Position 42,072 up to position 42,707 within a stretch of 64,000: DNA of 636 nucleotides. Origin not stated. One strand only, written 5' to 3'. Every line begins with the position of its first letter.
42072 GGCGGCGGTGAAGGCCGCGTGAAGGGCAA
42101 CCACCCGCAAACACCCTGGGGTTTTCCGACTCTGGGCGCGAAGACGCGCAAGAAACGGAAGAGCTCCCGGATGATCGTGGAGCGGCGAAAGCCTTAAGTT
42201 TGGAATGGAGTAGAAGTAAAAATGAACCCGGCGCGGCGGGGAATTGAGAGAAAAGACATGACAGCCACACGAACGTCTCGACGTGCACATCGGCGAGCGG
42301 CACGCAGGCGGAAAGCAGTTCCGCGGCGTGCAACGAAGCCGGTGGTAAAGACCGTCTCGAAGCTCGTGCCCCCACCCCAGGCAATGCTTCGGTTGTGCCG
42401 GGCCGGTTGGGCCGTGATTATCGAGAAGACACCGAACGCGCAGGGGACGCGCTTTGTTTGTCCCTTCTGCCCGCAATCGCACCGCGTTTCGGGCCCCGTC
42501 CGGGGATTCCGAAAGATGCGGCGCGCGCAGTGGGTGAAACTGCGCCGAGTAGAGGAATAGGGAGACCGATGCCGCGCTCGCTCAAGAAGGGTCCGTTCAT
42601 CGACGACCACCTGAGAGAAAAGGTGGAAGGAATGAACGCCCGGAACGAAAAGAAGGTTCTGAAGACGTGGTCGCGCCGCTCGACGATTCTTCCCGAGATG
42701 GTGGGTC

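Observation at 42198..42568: Extra ORF for a very basic Cys-containing 112-aa protein between rplB and rpsS in the S10 operon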

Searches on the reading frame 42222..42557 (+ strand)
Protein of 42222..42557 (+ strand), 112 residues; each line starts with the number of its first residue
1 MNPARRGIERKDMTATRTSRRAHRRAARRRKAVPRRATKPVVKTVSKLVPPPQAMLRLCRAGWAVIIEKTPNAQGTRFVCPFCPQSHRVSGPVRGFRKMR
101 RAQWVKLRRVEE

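Call 3: search_protein_families(library=pfam, proteins=[window:42222-42557:+], max_evalue=10)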
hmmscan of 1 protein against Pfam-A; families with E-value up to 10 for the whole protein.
window:42222-42557:+ (112 aa): 1 family
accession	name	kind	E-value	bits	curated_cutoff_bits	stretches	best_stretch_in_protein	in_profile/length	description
PF24441.1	DUF7560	-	0.039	14.1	27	1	76-94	4-22/44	Family of unknown function (DUF7560)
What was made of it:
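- On Zinc ribbon fold: DUF7560, 14.1 bits against a cut-off of 27 (call 3).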

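Call 4: search_protein_families(library=ncbifam, proteins=[window:42222-42557:+], max_evalue=10)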
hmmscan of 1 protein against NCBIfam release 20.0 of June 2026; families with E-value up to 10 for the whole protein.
window:42222-42557:+ (112 aa): 0 families

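Call 5: find_homologous_proteins(query=window:42222-42557:+, max_evalue=1)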
Query window:42222-42557:+ (112 aa): 1170 proteins with E <= 1 among 1191 candidates; the best 120 are listed.
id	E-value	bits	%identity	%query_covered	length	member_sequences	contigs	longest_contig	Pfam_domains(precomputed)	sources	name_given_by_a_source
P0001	7.2e-54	198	84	100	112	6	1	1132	-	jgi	-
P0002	1.1e-53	198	86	100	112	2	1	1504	-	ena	-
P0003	2.5e-53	197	83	100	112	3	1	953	-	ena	-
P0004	2.9e-53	196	83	100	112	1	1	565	-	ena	-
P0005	5.3e-53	196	85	100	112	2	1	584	-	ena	-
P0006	3.1e-52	193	84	100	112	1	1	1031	-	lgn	-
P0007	2.2e-50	187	79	100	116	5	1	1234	-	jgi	-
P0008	2.6e-50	187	83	100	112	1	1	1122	-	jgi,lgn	jgi:hypothetical protein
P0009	4.4e-50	186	79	100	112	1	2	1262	-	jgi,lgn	-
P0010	5.9e-50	186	82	100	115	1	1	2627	-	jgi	jgi:hypothetical protein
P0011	2.7e-49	184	80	100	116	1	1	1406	-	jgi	jgi:hypothetical protein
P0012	9.4e-49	182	76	100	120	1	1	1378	-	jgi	jgi:hypothetical protein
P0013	2.1e-48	181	75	100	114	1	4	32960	-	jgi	jgi:hypothetical protein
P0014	3.3e-48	180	80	100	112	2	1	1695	-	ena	-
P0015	3.5e-48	180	80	100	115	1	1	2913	-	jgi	-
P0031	9.6e-46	172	82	64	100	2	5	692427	-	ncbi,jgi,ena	jgi:hypothetical protein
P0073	1.3e-42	162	71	100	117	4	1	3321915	-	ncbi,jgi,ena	jgi:hypothetical protein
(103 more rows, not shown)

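Call 8: find_related_loci(query=A1, collection=genome_contigs, flank=3000)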
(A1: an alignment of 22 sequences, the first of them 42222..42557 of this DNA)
Query A1 (112 aa) in genome_contigs; peptide patterns used: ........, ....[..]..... (x = any residue, [..] = any of these).
573 stretches matched a pattern; 542 encode a relative of the query (tblastn E <= 1e-3); the best 80 are kept; 80 distinct loci.
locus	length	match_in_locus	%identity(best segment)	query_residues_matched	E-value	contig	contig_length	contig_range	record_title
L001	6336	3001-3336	85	1-112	2e-54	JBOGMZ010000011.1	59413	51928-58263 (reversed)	MAG: Candidatus Acidiferrales bacterium isolate TC-B2_metabat2.bin.29 k127_358386, whole genome shotgun sequence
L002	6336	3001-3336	77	1-112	6e-52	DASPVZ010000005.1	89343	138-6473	MAG TPA_asm: Candidatus Cybelea sp. isolate SMAG_U12342 k141_293758, whole genome shotgun sequence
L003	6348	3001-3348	80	1-112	3e-51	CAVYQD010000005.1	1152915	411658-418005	MAG: uncultured Acidobacteriota bacterium isolate MFD06229.bin.1.279 genome assembly, contig: contig_5619, whole genome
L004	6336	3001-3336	86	1-112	1e-50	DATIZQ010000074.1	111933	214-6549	MAG TPA_asm: Candidatus Acidoferrum sp. isolate SMAG_U15305 k141_3755607, whole genome shotgun sequence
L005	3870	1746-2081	81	1-112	3e-50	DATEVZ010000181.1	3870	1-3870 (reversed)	MAG TPA_asm: Candidatus Acidiferrales bacterium isolate SMAG_U8380 k141_177186, whole genome shotgun sequence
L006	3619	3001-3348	81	1-112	3e-50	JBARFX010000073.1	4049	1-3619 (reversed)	MAG: Candidatus Acidiferrales bacterium isolate MFD06596_ilm_asm_bin15 k127_15571, whole genome shotgun sequence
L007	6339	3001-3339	75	1-112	2e-49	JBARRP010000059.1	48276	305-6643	MAG: Candidatus Acidiferrales bacterium isolate MFD13499_ilm_asm_bin38 k127_68976, whole genome shotgun sequence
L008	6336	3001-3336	84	1-112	3e-49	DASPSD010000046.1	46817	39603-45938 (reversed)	MAG TPA_asm: Candidatus Sulfotelmatobacter sp. isolate SMAG_U12242 k141_2110915, whole genome shotgun sequence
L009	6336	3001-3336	79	1-112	4e-49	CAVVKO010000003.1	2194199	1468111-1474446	MAG: uncultured Acidobacteriota bacterium isolate MFD03399.bin.2.5 genome assembly, contig: contig_3291, whole genome sh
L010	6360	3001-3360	70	1-112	5e-49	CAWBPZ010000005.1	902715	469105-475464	MAG: uncultured Acidobacteriota bacterium isolate MFD04463.bin.1.298 genome assembly, contig: contig_44827, whole genome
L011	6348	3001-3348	79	1-112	6e-49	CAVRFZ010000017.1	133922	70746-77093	MAG: uncultured Acidobacteriota bacterium isolate MFD05377.bin.3.143 genome assembly, contig: contig_66323, whole genome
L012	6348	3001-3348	79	1-112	6e-49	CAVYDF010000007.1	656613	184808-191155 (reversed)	MAG: uncultured Acidobacteriota bacterium isolate MFD01138.bin.2.8 genome assembly, contig: contig_32419, whole genome s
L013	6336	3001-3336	79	1-112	1e-48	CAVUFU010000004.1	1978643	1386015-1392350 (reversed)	MAG: uncultured Acidobacteriota bacterium isolate MFD02671.bin.1.46 genome assembly, contig: contig_36396, whole genome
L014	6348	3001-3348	79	1-112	6e-49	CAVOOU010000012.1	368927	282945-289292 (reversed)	MAG: uncultured Acidobacteriota bacterium isolate MFD00125.bin.2.36 genome assembly, contig: contig_3121, whole genome s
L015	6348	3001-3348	79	1-112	6e-49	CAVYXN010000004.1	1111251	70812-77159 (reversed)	MAG: uncultured Acidobacteriota bacterium isolate MFD05705.bin.1.184 genome assembly, contig: contig_27709, whole genome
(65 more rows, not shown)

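Call 12: search_solved_structures(query=A1, max_evalue=10, show_alignments=3)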
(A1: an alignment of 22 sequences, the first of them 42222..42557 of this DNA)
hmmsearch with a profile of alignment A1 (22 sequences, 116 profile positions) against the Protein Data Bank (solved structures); distinct sequences matched with E-value up to 10: 4.
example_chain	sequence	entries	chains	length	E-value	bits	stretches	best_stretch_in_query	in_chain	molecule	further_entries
4gdz_A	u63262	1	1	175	0.24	15.1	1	13-65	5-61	Uncharacterized protein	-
9v1i_lm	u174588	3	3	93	0.29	14.9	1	70-89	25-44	60S ribosomal protein L37A, putative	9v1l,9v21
9v24_lm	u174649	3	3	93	0.42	14.3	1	70-89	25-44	60S ribosomal protein L37a, putative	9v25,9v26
7pcs_B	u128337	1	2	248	1.1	13.1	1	55-98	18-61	BbsD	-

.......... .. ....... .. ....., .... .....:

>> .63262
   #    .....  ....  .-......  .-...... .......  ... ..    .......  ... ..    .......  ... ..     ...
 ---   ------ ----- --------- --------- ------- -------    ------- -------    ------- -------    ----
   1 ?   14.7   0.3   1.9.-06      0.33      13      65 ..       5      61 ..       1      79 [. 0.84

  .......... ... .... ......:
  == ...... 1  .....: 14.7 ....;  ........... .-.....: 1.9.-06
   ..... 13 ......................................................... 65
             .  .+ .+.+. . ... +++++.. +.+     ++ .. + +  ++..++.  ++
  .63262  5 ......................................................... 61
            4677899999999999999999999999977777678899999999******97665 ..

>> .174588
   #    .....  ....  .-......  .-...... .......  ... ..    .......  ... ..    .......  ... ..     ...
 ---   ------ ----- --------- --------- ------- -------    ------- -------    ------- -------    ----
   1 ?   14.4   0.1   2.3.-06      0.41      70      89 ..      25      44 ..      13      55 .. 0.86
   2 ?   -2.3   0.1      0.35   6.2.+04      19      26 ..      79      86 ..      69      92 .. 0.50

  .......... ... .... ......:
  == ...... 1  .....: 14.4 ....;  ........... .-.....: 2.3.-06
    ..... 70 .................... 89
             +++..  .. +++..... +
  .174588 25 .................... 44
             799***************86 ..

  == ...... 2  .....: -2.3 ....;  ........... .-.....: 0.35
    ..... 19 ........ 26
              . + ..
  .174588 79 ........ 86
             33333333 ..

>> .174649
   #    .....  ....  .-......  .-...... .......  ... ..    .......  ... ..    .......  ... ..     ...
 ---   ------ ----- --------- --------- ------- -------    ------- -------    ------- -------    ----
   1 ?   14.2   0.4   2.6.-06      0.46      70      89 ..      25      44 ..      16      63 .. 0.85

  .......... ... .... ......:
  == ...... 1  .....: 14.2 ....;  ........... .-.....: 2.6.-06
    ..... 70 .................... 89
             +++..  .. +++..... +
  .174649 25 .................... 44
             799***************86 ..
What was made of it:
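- On Bacterial ribosomal protein (structural constituent of the ribosome): The PDB sequence profile search gave a best E of 0.24 (call 12).
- On eL43 (L37ae): A 20-residue local match at E = 0.29 (call 12).
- Weak local resemblance of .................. to the first knuckle of eL43 (E = 0.29, call 12).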

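Call 17: predict_structure(alignment_id=A1)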
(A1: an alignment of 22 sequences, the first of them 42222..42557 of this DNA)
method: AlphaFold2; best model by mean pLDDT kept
length: 112 residues; sequences in the alignment: 22
mean_pLDDT: 65.2   pTM: 0.41
mean pLDDT of the five models: 65.2, 64.6, 64.4, 51.1, 42.7
residues with pLDDT >= 90: 0; 70-90: 56; 50-70: 21; < 50: 35
segments of 3 or more residues with pLDDT < 50: 19-38, 40-45
pLDDT, mean of each block of 10 residues (from residue 1): 50 49 45 45 49 71 82 79 82 85 79 64
secondary structure, 60 per line:
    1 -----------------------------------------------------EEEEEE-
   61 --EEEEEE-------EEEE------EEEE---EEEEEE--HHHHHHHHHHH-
elements in order: E54-59 E63-68 E76-79 E86-89 E93-98 H101-111
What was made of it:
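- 42258..42380 (+): N-terminal Arg/Lys/Ala/Pro-rich tail (residues 13-53), predicted disordered and variable in length. pLDDT is below 50 (call 17).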

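Call 18: search_protein_representatives(alignment_id=A1)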
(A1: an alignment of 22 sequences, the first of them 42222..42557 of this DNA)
Query: 22 sequences, 116 profile positions. Proteins with E-value up to 0.001 (for the whole library): 30; up to 1e-10: 17; up to 1e-30: 4. The best 30 are listed.
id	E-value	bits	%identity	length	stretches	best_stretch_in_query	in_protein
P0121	2.9e-42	160.0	-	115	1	1-116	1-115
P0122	5.3e-34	133.4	-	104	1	46-116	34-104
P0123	6.1e-33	130.0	-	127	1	51-116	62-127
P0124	6.0e-32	126.8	-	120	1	13-116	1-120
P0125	1.4e-25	106.2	-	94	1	27-116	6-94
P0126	5.7e-22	94.6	-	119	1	14-103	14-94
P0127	3.1e-18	82.5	-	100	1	12-89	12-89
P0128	3.5e-18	82.4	-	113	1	8-85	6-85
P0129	5.0e-18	81.9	-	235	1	21-97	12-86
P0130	9.7e-17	77.7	-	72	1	53-93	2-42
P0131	2.4e-15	73.2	-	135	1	5-116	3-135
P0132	3.8e-14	69.3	-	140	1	11-84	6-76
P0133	1.6e-13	67.3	-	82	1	28-95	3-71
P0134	8.8e-13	65.0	-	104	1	17-116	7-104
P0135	1.0e-12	64.8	-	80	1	46-87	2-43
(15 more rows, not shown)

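Call 21: fold_search(model_id=the predicted structure, library=pdb)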
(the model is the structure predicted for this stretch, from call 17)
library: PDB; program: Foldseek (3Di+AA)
matches with E <= 10: 57; with E <= 0.001: 0
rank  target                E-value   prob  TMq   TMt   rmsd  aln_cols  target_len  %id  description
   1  9f1b_Ct               1.6e+00  0.13  0.21  0.21  10.4        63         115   14  Mammalian ternary complex of a translating 80S ribosome, NAC and NatA/E (released 2024-08-21)
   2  9j9h_V                2.1e+00  0.04  0.13  0.10  11.9        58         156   10  High-resolution cryo-EM structure of the Plasmodium falciparum 80S ribosome bound to RACK1 and E-tRNA (released 2025-06-04)
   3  3mce_C                2.9e+00  0.10  0.21  0.35   9.6        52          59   10  Crystal structure of the NAC domain of alpha subunit of nascent polypeptide-associated complex(NAC) (released 2010-07-14)
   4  7uav_C                2.9e+00  0.05  0.18  0.18  12.5        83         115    7  Structure of Clostridium botulinum prophage Tad1 in apo state (released 2022-10-05)
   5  6m4n_B                3.0e+00  0.04  0.13  0.04   9.8        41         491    7  Cryo-EM structure of the dimeric SPT-ORMDL3 complex (released 2021-02-10)
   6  8i9p_LT               3.0e+00  0.01  0.12  0.11  11.9        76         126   12  Cryo-EM structure of a Chaetomium thermophilum pre-60S ribosomal subunit - State Mak16 (released 2023-05-17)
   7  6hyf_C                3.2e+00  0.05  0.15  0.18   7.4        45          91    9  Crystal structure of the third FNIII domain from rat beta4 integrin, a binding site for periaxin (released 2019-05-08)
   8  3mce_B                3.9e+00  0.08  0.20  0.33   9.7        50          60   12  Crystal structure of the NAC domain of alpha subunit of nascent polypeptide-associated complex(NAC) (released 2010-07-14)
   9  9lvk_D                4.2e+00  0.08  0.18  0.09   7.0        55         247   16  Cryo-EM structure of CASTOR1 bound human GATOR2 complex (released 2025-08-13)
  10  8ovj_S                4.5e+00  0.02  0.14  0.11  11.5        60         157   13  CRYO-EM STRUCTURE OF LEISHMANIA MAJOR 80S RIBOSOME : PARENTAL STRAIN (released 2024-05-08)
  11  6acv_MODEL_1_A        4.8e+00  0.10  0.22  0.26   6.0        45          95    7  the solution NMR structure of MBD domain (released 2019-07-31)
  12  5ou9_A                4.8e+00  0.06  0.21  0.14   7.6        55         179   14  Crystal structure of Glycoprotein VI in complex with collagen-peptide (GPO)3 (released 2018-09-05)
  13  7cqi_T                5.1e+00  0.02  0.11  0.03  10.8        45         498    7  Cryo-EM structure of the substrate-bound SPT-ORMDL3 complex (released 2021-02-10)
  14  9has_AA               5.4e+00  0.02  0.17  0.17  12.7        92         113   11  pT=3 virus-like particle of ssRNA phage ESO003 coat protein (released 2024-11-13)
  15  9s3d_NA               5.8e+00  0.07  0.20  0.32   9.7        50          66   12  NAC bound human RNC with 58 amino acid ARF1-linker (released 2026-02-18)
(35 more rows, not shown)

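Call 24: find_homologous_proteins(query=A2, max_evalue=0.001)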
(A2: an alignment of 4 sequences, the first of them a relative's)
Query A2 (4 sequences) (94 aa, profile of the alignment): 1597 proteins with E <= 0.001 among 8000 candidates; the best 120 are listed.
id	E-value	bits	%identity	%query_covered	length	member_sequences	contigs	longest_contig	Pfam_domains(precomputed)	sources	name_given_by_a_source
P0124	3.3e-47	178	68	66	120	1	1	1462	-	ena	-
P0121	5.8e-46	174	56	96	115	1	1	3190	-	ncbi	-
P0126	1.2e-42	163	67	51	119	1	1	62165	-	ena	-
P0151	8.7e-42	160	63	87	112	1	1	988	-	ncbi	-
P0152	3.1e-41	158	68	66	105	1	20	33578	-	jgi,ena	-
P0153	3.2e-41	158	64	86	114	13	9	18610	-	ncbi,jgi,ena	jgi:hypothetical protein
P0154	4.2e-41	158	53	91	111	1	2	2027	-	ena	-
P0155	5.3e-41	158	62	86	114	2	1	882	-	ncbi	-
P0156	9.1e-41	157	63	85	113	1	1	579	-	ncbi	-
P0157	1.1e-40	157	53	91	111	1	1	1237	-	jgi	jgi:hypothetical protein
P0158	1.4e-40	156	68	72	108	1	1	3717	-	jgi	-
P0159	2.2e-40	156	57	95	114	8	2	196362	-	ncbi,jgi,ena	-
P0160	2.4e-40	156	63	82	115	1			-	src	-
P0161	2.5e-40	155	68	79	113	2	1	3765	-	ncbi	-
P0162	3.2e-40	155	59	76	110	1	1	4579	-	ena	-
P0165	4.0e-40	155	55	93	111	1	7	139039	-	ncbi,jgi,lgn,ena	-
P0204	2.8e-39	152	58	82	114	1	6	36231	-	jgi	jgi:hypothetical protein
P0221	4.0e-39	152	61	81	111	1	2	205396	-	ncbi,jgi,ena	jgi:hypothetical protein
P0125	4.1e-39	152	100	100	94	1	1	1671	-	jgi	jgi:hypothetical protein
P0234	4.9e-39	151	69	66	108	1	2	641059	-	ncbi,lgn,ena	-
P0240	5.6e-39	151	68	66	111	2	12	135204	-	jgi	jgi:hypothetical protein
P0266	8.5e-39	151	69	63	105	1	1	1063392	-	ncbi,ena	-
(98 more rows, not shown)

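Call 25: find_encoding_contigs(protein=P0126, flank=4000, max_places=2)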
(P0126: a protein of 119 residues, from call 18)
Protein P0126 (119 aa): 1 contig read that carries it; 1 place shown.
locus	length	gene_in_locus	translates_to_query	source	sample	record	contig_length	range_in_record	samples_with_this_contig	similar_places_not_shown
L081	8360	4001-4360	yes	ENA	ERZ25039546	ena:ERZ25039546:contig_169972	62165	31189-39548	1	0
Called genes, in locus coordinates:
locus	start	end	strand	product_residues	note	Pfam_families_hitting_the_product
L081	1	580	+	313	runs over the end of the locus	PF00009:GTP_EFTU, PF03144:GTP_EFTU_D2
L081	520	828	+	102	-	PF03143:GTP_EFTU_D3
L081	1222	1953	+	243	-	PF00297:Ribosomal_L3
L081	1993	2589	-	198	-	-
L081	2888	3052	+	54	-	PF00276:Ribosomal_L23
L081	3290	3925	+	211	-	PF00181:Ribosomal_L2_N, PF03947:Ribosomal_L2_C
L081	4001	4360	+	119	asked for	-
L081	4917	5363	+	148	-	PF00237:Ribosomal_L22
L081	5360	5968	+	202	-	PF07650:KH_2, PF00189:Ribosomal_S3_C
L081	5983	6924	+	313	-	PF00252:Ribosomal_L16, PF00366:Ribosomal_S17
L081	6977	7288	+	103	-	PF00238:Ribosomal_L14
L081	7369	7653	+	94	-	PF17136:ribosomal_L24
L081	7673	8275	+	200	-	PF00281:Ribosomal_L5, PF00673:Ribosomal_L5_C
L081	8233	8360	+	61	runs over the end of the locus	PF00253:Ribosomal_S14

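Call 26: find_encoding_contigs(protein=P0266, flank=4000, max_places=2)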
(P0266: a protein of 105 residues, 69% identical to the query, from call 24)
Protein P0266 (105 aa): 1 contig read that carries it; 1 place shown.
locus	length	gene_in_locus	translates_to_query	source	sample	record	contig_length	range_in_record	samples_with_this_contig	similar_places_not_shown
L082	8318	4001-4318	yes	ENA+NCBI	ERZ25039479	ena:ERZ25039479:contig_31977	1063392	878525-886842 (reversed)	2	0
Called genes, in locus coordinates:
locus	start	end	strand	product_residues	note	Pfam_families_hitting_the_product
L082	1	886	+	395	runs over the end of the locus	PF00009:GTP_EFTU, PF03144:GTP_EFTU_D2, PF03143:GTP_EFTU_D3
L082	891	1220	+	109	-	PF00338:Ribosomal_S10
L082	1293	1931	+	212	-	PF00297:Ribosomal_L3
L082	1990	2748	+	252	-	PF00573:Ribosomal_L4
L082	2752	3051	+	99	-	PF00276:Ribosomal_L23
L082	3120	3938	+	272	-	PF00181:Ribosomal_L2_N, PF03947:Ribosomal_L2_C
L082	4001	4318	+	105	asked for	-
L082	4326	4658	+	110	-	PF00203:Ribosomal_S19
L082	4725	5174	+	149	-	PF00237:Ribosomal_L22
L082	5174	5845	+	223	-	PF07650:KH_2, PF00189:Ribosomal_S3_C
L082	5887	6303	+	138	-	PF00252:Ribosomal_L16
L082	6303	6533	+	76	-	PF00831:Ribosomal_L29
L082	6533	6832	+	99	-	PF00366:Ribosomal_S17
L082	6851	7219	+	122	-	PF00238:Ribosomal_L14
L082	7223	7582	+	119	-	PF00467:KOW, PF17136:ribosomal_L24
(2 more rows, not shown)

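Call 27: find_encoding_contigs(protein=P0125, flank=4000, max_places=2)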
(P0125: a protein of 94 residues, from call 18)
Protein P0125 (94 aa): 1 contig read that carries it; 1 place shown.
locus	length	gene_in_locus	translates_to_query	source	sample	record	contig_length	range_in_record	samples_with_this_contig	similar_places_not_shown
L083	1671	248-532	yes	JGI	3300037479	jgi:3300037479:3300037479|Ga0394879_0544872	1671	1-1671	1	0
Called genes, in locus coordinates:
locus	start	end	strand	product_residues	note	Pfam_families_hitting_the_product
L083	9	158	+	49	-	PF03947:Ribosomal_L2_C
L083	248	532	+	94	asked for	-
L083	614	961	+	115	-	PF00203:Ribosomal_S19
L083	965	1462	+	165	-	PF00237:Ribosomal_L22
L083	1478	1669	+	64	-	?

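Call 33: search_protein_families(library=pfam, alignment_id=A1, max_evalue=1)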
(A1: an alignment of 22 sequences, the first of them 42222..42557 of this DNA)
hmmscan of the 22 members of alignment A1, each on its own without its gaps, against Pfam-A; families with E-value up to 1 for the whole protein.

A. member 1, window:42222-42557:+ (112 aa): 1 family
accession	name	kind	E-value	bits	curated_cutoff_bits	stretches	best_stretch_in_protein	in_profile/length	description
PF24441.1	DUF7560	-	0.039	14.1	27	1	76-94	4-22/44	Family of unknown function (DUF7560)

B. families by the number of members that match (of 22 scanned): 6 families
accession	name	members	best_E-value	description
PF23547.1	Zn_ribbon_FGT1_1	10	0.026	FORGETTER1 first zinc ribbon domain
PF25206.1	DUF7836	5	0.044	Domain of unknown function (DUF7836)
PF13319.11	DUF4090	1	0.015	Protein of unknown function (DUF4090)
PF24441.1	DUF7560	1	0.039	Family of unknown function (DUF7560)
PF04810.20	zf-Sec23_Sec24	1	0.053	Sec23/Sec24 zinc finger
PF21997.1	DUF6928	1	0.22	Family of unknown function (DUF6928)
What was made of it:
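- On Bacterial ribosomal protein (structural constituent of the ribosome): Pfam and NCBIfam gave no hit above cut-off (calls 3, 4, 33).
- On Zinc ribbon fold: Zn_ribbon_FGT1_1, best E = 0.026 (call 33).
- Sub-threshold zinc-ribbon Pfam hits: DUF7560 at E = 0.039, and Zn_ribbon_FGT1_1 in 10 of 22 members with best E = 0.026 (calls 3, 33).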

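Call 47: list_cluster_members(proteins=[window:42222-42557:+, P0266, P0234, P0159, P0221, P0165, P0153, P0073, P0031, P0121])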
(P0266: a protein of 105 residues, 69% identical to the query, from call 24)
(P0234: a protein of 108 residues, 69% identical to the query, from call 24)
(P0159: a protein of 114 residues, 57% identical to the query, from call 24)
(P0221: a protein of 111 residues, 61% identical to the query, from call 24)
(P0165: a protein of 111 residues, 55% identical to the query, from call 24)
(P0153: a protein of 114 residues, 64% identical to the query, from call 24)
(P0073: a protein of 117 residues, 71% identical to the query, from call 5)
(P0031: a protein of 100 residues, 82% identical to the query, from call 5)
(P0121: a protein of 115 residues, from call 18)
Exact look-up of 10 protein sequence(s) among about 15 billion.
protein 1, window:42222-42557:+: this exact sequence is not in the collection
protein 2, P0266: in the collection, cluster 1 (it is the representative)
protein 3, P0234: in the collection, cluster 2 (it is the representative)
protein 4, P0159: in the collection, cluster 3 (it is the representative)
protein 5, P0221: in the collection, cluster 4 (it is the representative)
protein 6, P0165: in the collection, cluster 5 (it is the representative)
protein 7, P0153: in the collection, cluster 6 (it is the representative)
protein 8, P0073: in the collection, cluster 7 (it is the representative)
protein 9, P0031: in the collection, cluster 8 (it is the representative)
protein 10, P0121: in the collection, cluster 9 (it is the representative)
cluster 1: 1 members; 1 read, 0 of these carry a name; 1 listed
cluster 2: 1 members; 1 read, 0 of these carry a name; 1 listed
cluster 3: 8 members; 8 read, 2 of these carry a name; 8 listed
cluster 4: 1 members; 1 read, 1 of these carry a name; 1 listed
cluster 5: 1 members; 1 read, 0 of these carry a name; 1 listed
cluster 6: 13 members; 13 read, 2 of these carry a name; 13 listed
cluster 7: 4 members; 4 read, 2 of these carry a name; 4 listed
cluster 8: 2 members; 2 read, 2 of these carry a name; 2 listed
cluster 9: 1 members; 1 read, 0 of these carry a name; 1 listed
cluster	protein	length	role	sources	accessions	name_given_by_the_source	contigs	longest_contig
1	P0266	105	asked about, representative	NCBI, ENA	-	-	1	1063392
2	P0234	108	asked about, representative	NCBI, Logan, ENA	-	-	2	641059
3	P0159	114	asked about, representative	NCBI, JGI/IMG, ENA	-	-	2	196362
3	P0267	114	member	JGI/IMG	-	hypothetical protein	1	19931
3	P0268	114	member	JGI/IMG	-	hypothetical protein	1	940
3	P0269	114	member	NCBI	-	-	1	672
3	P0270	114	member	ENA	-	-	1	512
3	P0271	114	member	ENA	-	-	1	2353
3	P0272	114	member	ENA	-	-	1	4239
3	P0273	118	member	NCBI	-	-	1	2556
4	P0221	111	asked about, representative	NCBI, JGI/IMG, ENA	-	hypothetical protein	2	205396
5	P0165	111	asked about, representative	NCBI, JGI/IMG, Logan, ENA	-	-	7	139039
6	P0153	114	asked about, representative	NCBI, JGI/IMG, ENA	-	hypothetical protein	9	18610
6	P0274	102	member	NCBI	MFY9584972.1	MAG: hypothetical protein WAR21_10845 [Candidatus Acidiferrales bacterium]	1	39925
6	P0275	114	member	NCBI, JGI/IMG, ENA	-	-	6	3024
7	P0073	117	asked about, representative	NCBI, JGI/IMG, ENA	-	hypothetical protein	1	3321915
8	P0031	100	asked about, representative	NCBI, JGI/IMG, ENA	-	hypothetical protein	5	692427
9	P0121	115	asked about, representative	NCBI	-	-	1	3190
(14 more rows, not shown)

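Call 58: find_encoding_contigs(protein=P0234, flank=1500, max_places=1)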
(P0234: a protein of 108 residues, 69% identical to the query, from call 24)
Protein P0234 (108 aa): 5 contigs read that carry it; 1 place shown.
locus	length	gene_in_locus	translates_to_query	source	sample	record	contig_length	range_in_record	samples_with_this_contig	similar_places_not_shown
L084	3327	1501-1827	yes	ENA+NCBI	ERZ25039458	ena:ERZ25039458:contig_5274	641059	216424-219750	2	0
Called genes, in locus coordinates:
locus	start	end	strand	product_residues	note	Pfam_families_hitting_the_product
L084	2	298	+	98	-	PF00276:Ribosomal_L23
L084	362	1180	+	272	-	PF00181:Ribosomal_L2_N, PF03947:Ribosomal_L2_C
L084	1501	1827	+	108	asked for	-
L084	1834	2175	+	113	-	PF00203:Ribosomal_S19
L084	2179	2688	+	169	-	PF00237:Ribosomal_L22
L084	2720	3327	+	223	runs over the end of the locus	PF07650:KH_2, PF00189:Ribosomal_S3_C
